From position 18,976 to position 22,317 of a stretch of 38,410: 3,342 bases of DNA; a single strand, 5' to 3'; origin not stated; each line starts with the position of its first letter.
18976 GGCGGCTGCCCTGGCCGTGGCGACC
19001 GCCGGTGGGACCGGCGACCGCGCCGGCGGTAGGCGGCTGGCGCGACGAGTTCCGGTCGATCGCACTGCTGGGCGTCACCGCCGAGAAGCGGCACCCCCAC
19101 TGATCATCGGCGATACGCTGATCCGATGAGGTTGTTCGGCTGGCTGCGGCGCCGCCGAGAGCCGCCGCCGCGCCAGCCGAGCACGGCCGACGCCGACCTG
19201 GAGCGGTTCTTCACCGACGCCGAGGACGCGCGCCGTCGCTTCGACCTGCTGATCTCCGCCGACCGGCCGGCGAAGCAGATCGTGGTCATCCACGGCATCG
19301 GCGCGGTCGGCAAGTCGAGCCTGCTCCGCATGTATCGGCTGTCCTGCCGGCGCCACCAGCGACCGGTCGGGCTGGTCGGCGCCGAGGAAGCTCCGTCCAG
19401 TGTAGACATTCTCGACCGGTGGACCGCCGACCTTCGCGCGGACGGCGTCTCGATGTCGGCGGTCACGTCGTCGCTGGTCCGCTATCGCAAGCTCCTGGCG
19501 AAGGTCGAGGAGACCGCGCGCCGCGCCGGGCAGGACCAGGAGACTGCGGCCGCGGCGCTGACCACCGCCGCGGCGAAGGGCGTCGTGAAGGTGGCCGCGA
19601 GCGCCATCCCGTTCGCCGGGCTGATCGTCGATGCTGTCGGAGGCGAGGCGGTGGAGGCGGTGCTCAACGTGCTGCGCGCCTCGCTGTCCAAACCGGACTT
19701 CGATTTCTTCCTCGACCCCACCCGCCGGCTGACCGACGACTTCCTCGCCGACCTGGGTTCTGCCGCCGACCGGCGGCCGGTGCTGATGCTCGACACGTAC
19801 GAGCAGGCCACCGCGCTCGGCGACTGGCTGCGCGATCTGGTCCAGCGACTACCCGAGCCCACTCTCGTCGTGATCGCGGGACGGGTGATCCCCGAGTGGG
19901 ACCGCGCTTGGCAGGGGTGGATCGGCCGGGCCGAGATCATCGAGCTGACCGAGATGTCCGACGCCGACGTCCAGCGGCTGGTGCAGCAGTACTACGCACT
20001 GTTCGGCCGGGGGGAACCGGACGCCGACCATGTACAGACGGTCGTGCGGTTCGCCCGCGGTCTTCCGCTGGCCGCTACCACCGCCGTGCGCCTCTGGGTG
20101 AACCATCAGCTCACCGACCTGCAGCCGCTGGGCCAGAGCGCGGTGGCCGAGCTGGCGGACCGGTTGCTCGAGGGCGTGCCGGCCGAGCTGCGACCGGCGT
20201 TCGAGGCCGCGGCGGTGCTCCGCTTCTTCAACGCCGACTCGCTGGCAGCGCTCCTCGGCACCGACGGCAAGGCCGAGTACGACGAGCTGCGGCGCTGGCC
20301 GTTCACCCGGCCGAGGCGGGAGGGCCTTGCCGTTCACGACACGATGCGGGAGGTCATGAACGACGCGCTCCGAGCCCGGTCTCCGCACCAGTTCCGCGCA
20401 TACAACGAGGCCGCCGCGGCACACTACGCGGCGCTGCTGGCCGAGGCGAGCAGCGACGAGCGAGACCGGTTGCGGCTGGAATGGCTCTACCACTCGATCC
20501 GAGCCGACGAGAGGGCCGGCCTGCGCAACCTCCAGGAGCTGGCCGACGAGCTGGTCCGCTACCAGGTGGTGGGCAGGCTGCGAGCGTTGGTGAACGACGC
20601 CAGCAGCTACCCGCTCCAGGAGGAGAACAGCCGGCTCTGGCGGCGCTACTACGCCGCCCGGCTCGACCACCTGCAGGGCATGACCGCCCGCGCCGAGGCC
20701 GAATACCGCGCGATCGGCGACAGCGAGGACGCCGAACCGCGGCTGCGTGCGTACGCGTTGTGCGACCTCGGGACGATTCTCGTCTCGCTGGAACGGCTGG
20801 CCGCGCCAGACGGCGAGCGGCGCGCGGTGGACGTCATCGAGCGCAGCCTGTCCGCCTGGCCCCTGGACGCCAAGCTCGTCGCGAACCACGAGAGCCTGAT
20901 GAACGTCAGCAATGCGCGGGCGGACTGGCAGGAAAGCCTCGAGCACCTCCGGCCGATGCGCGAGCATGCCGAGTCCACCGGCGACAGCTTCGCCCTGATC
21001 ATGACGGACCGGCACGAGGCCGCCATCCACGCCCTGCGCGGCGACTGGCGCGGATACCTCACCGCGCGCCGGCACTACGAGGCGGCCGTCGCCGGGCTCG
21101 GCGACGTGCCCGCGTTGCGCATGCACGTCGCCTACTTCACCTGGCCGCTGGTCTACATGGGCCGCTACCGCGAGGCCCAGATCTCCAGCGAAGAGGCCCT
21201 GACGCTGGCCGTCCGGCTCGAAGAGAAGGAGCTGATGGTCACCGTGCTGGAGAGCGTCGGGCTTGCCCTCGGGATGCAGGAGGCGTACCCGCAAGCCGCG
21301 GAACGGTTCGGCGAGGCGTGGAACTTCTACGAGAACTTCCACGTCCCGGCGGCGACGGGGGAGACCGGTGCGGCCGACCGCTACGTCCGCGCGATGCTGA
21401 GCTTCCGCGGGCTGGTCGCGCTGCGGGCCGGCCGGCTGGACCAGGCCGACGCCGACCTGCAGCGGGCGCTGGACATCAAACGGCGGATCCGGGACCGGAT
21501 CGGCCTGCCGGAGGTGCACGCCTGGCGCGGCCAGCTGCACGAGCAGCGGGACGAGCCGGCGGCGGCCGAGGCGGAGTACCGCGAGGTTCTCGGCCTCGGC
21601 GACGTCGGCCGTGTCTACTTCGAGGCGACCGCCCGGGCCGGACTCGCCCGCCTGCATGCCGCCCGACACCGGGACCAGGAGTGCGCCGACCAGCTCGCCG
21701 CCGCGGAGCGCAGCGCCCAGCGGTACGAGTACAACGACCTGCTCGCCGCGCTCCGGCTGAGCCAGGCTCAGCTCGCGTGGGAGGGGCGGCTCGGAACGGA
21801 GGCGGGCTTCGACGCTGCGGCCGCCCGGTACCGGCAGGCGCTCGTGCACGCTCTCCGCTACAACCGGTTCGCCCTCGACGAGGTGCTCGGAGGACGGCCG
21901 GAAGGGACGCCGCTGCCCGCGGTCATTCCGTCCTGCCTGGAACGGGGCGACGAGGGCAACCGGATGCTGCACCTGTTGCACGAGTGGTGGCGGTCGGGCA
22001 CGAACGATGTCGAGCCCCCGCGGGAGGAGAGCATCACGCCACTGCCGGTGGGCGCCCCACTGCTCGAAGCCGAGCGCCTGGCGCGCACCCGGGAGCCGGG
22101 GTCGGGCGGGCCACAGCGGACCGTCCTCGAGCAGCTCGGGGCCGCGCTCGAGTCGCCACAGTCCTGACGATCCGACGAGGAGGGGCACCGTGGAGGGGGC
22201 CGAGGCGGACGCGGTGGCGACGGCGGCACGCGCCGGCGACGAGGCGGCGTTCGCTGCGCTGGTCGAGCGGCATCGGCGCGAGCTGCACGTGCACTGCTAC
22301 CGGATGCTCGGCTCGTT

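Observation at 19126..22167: Effector-less NB-ARC/TPR STAND NTPase with a ~75-aa insertion between Walker A and Walker B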

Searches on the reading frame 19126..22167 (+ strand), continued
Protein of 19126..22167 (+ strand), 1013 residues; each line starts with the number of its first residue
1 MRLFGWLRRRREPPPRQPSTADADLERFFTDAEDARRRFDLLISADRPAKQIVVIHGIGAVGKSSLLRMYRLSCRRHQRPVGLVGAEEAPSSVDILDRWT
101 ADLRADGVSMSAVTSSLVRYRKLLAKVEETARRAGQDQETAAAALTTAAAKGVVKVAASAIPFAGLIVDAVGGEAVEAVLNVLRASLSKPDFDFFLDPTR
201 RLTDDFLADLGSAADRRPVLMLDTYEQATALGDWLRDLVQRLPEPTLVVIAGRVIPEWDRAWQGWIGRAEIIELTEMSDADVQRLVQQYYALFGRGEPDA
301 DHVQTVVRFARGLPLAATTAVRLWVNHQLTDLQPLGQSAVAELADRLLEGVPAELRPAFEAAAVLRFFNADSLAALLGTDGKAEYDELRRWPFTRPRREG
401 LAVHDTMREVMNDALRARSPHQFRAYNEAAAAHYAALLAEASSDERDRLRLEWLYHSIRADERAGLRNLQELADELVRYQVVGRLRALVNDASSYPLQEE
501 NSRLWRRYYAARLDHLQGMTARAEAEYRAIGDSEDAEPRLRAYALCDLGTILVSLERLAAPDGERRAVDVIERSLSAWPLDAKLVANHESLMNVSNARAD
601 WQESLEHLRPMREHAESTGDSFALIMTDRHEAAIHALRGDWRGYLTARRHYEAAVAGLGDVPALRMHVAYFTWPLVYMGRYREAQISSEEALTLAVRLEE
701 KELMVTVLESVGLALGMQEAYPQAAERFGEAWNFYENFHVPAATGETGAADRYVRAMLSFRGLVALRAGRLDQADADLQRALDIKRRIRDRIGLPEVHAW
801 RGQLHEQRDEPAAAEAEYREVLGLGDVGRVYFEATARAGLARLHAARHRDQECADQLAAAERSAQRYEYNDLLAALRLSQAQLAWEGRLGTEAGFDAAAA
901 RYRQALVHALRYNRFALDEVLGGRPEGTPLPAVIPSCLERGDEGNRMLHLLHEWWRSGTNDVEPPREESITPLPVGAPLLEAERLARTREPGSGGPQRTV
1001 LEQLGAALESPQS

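Call 73: find_encoding_contigs(protein=P0028, flank=5000, max_places=1)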
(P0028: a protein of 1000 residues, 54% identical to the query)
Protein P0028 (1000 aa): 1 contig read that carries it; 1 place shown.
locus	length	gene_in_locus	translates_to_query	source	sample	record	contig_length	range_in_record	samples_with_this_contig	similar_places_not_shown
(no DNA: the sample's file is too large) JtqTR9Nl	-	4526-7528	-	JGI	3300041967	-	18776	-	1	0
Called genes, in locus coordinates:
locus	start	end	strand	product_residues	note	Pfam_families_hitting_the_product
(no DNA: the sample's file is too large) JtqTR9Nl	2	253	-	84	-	?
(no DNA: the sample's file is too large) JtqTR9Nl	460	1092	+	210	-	PF01814:Hemerythrin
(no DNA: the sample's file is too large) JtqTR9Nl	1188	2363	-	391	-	PF03364:Polyketide_cyc, PF10604:Polyketide_cyc2 (weak), PF01814:Hemerythrin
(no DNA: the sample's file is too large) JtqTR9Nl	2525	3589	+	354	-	PF13439:Glyco_transf_4, PF13579:Glyco_trans_4_4, PF20706:GT4-conflict (weak), PF00534:Glycos_transf_1, PF13692:Glyco_trans_1_4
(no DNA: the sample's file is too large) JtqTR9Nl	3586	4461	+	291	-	PF13489:Methyltransf_23 (weak), PF08241:Methyltransf_11, PF08242:Methyltransf_12 (weak), PF13649:Methyltransf_25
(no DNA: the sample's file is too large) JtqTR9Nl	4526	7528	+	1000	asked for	PF13424:TPR_12 (faint)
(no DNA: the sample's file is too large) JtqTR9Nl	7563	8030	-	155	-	PF11181:YflT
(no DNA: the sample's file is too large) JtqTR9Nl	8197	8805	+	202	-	-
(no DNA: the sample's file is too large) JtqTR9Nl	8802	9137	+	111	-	PF03466:LysR_substrate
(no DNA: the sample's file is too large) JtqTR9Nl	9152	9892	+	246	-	PF00106:adh_short, PF08659:KR, PF13561:adh_short_C2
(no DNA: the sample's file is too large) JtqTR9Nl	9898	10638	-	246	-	PF00106:adh_short, PF08659:KR, PF13561:adh_short_C2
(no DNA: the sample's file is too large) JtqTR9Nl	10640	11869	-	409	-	PF00743:FMO-like, PF01593:Amino_oxidase (faint), PF07992:Pyr_redox_2, PF13450:NAD_binding_8 (weak), PF13454:NAD_binding_9 (faint), PF13738:Pyr_redox_3, PF13434:Lys_Orn_oxgnase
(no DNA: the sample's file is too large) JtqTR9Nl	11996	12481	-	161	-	PF00574:CLP_protease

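Call 74: find_encoding_contigs(protein=P0029, flank=5000, max_places=1)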
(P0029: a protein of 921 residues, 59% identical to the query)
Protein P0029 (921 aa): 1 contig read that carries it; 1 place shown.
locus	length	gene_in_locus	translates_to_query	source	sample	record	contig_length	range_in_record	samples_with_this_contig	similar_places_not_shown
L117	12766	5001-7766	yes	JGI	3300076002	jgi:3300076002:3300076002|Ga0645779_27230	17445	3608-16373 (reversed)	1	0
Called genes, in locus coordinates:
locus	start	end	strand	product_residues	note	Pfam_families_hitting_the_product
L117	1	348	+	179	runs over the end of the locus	-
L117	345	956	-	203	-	-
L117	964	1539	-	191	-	-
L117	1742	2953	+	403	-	PF00083:Sugar_tr (weak), PF07690:MFS_1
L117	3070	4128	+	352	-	PF20706:GT4-conflict (faint), PF13439:Glyco_transf_4, PF13579:Glyco_trans_4_4, PF00534:Glycos_transf_1, PF13692:Glyco_trans_1_4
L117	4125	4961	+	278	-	PF13489:Methyltransf_23 (weak), PF13649:Methyltransf_25, PF13847:Methyltransf_31, PF08241:Methyltransf_11, PF08242:Methyltransf_12, PF20922:Anamorsin_N (weak)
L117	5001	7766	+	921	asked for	PF17874:TPR_MalT (faint), PF13424:TPR_12 (weak), PF13432:TPR_16 (weak)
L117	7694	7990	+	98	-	-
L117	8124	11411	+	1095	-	PF00211:Guanylate_cyc, PF07719:TPR_2 (faint), PF13191:AAA_16, PF13401:AAA_22 (faint), PF13424:TPR_12 (faint)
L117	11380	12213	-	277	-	PF01061:ABC2_membrane, PF12698:ABC2_membrane_3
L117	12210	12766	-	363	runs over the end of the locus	PF00005:ABC_tran, PF13304:AAA_21 (weak)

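Call 75: find_encoding_contigs(protein=P0003, flank=5000, max_places=1)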
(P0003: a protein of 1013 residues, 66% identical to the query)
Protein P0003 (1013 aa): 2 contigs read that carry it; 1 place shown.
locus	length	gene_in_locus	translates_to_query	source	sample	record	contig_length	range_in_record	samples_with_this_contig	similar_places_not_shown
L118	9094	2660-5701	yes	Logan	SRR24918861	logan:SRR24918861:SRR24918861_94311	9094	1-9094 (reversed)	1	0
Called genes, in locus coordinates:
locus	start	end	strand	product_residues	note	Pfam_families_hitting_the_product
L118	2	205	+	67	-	?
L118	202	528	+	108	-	-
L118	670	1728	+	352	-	PF20706:GT4-conflict (faint), PF13439:Glyco_transf_4, PF13579:Glyco_trans_4_4, PF00534:Glycos_transf_1, PF13692:Glyco_trans_1_4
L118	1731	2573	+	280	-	PF13489:Methyltransf_23, PF08241:Methyltransf_11, PF08242:Methyltransf_12, PF13649:Methyltransf_25, PF13847:Methyltransf_31 (weak)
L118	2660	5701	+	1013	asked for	-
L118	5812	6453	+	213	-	PF27531:MT3502_N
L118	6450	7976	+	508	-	PF00817:IMS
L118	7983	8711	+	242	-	PF18854:baeRF_family10, PF03464:eRF1_2 (weak), PF18859:acVLRF1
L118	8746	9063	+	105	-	-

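Call 76: find_encoding_contigs(protein=P0007, flank=5000, max_places=1)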
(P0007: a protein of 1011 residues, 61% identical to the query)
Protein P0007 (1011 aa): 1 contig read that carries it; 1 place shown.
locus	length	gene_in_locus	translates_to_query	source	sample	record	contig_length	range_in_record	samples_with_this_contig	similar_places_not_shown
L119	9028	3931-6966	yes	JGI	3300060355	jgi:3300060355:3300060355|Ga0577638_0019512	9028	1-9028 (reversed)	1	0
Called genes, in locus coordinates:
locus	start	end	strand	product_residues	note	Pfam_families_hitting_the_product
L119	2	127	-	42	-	?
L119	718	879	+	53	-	-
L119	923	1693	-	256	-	PF00149:Metallophos, PF12850:Metallophos_2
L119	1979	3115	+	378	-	PF13439:Glyco_transf_4, PF20706:GT4-conflict (faint), PF13579:Glyco_trans_4_4, PF00534:Glycos_transf_1, PF13692:Glyco_trans_1_4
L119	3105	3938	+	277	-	PF13649:Methyltransf_25, PF08241:Methyltransf_11, PF08242:Methyltransf_12, PF20922:Anamorsin_N (weak)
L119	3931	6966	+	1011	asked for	PF13424:TPR_12 (faint), PF25873:WHD_MalT (weak), PF17874:TPR_MalT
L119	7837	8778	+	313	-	PF00140:Sigma70_r1_2, PF04542:Sigma70_r2, PF04539:Sigma70_r3, PF04545:Sigma70_r4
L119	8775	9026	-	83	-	?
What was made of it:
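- L119 has a sigma-70-type gene 870 nt downstream (call 76).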

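Call 77: find_encoding_contigs(protein=P0018, flank=5000, max_places=1)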
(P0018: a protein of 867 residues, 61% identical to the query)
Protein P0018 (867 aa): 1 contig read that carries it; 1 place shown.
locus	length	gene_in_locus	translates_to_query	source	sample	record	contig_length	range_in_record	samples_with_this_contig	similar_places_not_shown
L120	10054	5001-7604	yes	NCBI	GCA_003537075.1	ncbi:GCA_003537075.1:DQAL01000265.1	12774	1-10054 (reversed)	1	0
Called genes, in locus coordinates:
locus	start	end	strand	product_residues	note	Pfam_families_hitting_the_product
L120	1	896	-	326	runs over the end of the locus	PF13091:PLDc_2 (weak)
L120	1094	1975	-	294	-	-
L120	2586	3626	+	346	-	PF13439:Glyco_transf_4, PF13579:Glyco_trans_4_4, PF20706:GT4-conflict (faint), PF00534:Glycos_transf_1, PF13692:Glyco_trans_1_4, PF13524:Glyco_trans_1_2 (weak)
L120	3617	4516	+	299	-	PF13489:Methyltransf_23 (weak), PF13847:Methyltransf_31, PF08241:Methyltransf_11, PF08242:Methyltransf_12, PF13649:Methyltransf_25, PF20922:Anamorsin_N (weak)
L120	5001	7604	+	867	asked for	PF13424:TPR_12 (faint)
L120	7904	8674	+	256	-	PF03704:BTAD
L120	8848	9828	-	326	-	PF08443:RimK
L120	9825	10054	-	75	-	?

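Call 83: find_related_loci(query=A1, collection=viral_contigs, flank=5000)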
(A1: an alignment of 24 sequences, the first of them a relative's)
Query A1 (1013 aa) in viral_contigs; peptide patterns used: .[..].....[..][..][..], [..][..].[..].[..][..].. (x = any residue, [..] = any of these).
65 stretches matched a pattern, but none encodes a relative of the query by tblastn (E <= 1e-3).

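Call 87: search_protein_families(library=pfam, alignment_id=A4, max_evalue=0.00001)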
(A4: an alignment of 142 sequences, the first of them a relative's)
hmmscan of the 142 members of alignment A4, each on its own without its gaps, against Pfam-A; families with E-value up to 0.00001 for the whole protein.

A. member 1, L001:7061-7753:+ (231 aa): 0 families

B. families by the number of members that match (of 142 scanned): 199 families (the first 25 are shown)
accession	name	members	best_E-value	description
PF14559.12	TPR_19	4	4.5e-26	Tetratricopeptide repeat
PF13428.12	TPR_14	4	3.4e-22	Tetratricopeptide repeat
PF13424.12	TPR_12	3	2.4e-127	Tetratricopeptide repeat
PF00515.34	TPR_1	3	1.4e-52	Tetratricopeptide repeat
PF07719.23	TPR_2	3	6.6e-48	Tetratricopeptide repeat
PF13181.12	TPR_8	3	9.5e-41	Tetratricopeptide repeat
PF17874.7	TPR_MalT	3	1.4e-32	MalT-like TPR region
PF13431.12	TPR_17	3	2.1e-30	Tetratricopeptide repeat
PF14791.11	DNA_pol_B_thumb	3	1.1e-23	DNA polymerase beta thumb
PF13432.12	TPR_16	3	4.1e-22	Tetratricopeptide repeat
PF14716.13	HHH_8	3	6.6e-22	Helix-hairpin-helix domain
PF13174.12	TPR_6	3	7.1e-17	Tetratricopeptide repeat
PF14520.12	HHH_5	3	1.5e-11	Helix-hairpin-helix domain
PF13414.12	TPR_11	3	1.1e-07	TPR repeat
PF02811.25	PHP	3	4.3e-07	PHP domain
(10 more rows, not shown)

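Call 88: search_protein_families(library=padloc, alignment_id=A4, max_evalue=1e-8)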
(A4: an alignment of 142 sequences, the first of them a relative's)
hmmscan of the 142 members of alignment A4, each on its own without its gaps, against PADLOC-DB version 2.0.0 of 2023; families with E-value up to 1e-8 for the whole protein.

A. member 1, L001:7061-7753:+ (231 aa): 2 families
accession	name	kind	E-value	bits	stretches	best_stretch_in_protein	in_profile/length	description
PDLC02437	BrxA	-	3e-38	129.7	1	4-222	6-230/238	BrxA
PDLC02444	BrxA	-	5.9e-38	128.7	1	4-209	10-228/251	BrxA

B. families by the number of members that match (of 142 scanned): 84 families (the first 25 are shown)
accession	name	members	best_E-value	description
PDLC02919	HEAT-ARM_XIII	3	6.4e-15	-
PDLC05051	PDC-S60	2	3.4e-42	-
PDLC01169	TPR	2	7.4e-39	TPR repeats containing protein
PDLC00736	Effector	2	1.2e-31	Endonuclease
PDLC00013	DruE1|DruE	1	2.7e-204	SNF2 family N-terminal domain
PDLC00037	DruE3|DruE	1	2.3e-197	SNF2 family N-terminal domain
PDLC00035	DruE3|DruE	1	9.5e-147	SNF2 family N-terminal domain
PDLC00036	DruE3|DruE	1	1e-146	SNF2 family N-terminal domain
PDLC00015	DruE2|DruE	1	5.6e-141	SNF2 family N-terminal domain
PDLC00014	DruE2|DruE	1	9.2e-135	SNF2 family N-terminal domain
PDLC00051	DruE4|DruE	1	3.1e-128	SNF2 family N-terminal domain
PDLC03566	REase_II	1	1.2e-56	Type II restriction enzyme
PDLC02630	DrmD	1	5.1e-40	DrmD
PDLC02437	BrxA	1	3e-38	BrxA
PDLC02444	BrxA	1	5.9e-38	BrxA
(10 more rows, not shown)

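Call 96: search_dna_similar(query=window:19126-22164:+, collection=plasmids, mode=protein, max_evalue=1e-10, max_rows=15)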
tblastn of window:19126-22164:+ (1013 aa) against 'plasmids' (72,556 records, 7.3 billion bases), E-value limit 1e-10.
No match.

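Call 97: search_dna_similar(query=window:19126-22164:+, collection=phages, mode=protein, max_evalue=0.000001, max_rows=10)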
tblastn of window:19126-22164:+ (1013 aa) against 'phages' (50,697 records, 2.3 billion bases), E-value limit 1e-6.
No match.
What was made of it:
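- Closest known: Antiviral STANDs. Different: It is absent from phages and plasmids (calls 83, 96, 97).
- No relatives were found in phages, plasmids or IMG/VR (calls 83, 96, 97).
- Tried and rejected: No relatives were found in IMG/VR, GenBank phages or PLSDB plasmids (calls 83, 96, 97).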

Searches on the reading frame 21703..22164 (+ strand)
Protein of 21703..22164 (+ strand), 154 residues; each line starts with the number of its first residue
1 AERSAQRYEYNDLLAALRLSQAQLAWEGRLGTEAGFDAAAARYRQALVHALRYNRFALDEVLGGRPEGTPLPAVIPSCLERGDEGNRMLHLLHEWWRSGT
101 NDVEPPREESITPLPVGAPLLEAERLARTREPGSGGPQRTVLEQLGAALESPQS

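Call 100: search_solved_structures(query=window:21703-22164:+, max_evalue=10)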
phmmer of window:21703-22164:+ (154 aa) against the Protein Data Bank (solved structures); distinct sequences matched with E-value up to 10: 0.
